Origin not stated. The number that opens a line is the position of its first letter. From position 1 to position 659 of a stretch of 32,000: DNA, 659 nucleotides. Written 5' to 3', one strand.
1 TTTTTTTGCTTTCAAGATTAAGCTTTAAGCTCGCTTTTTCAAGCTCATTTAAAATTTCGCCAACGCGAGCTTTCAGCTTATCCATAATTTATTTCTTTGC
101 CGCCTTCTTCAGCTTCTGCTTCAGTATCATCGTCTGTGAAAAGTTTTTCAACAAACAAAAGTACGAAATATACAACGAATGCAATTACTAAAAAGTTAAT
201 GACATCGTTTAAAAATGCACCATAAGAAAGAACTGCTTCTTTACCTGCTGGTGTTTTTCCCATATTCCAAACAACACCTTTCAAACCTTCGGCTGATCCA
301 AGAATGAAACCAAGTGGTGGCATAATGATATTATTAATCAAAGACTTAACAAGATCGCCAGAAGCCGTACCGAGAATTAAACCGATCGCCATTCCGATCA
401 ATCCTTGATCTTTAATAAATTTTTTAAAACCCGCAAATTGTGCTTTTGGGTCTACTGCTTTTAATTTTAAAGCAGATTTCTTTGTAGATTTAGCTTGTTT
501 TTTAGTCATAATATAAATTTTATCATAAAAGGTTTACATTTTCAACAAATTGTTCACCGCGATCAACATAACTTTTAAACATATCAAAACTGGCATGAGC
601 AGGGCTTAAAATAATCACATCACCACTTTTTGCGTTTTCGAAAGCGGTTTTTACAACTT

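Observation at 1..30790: Strong over-representation of the palindrome TTCGAA (often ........) in all reading frames and in non-coding DNA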

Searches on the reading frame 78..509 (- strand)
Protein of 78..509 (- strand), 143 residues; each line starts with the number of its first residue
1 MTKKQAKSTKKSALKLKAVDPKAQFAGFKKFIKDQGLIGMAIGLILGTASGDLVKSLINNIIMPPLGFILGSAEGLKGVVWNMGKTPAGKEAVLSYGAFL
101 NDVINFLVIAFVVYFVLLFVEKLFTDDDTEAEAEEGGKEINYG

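Call 22: search_protein_families(library=pfam, proteins=[window:78-509:-])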
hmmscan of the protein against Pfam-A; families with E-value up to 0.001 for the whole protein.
window:78-509:- (143 aa): 1 family
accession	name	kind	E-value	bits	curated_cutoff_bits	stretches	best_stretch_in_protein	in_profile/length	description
PF01741.23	MscL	-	1.1e-24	87.6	27.4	1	25-133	2-105/123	Large-conductance mechanosensitive channel, MscL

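Call 47: find_encoding_contigs(protein=window:78-509:-, flank=10000, max_places=4)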
Protein window:78-509:- (143 aa): 10 contigs read that carry it; 4 places shown.
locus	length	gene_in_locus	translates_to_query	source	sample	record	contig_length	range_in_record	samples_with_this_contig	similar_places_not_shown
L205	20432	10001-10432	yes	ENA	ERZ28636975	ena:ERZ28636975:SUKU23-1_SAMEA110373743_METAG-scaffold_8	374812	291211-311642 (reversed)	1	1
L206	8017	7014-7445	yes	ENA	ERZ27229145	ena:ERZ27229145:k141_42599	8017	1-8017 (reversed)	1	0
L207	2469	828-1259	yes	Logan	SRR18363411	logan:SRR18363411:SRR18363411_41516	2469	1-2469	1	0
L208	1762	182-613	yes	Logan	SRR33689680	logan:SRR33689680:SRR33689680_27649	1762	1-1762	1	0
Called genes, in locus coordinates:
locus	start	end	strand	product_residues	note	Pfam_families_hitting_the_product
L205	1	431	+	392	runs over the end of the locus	PF02163:Peptidase_M50, PF13180:PDZ_2, PF00595:PDZ (weak), PF17820:PDZ_6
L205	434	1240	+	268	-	PF02517:Rce1-like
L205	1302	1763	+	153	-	PF03449:GreA_GreB_N, PF01272:GreA_GreB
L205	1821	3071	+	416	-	PF00587:tRNA-synt_2b, PF03129:HGTP_anticodon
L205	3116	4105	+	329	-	PF00389:2-Hacid_dh, PF02826:2-Hacid_dh_C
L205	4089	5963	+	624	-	PF09972:DUF2207, PF20990:DUF2207_C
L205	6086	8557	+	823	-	PF19590:TrbL_3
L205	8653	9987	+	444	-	PF08245:Mur_ligase_M, PF02875:Mur_ligase_C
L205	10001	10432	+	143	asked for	PF01741:MscL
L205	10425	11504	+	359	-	PF03462:PCRF, PF00472:RF-1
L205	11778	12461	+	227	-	-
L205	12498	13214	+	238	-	PF00512:HisKA (weak), PF02518:HATPase_c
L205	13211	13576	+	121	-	PF00072:Response_reg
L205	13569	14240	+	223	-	PF11967:RecO_N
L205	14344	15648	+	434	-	-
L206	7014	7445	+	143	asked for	PF01741:MscL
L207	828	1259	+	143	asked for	PF01741:MscL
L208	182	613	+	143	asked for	PF01741:MscL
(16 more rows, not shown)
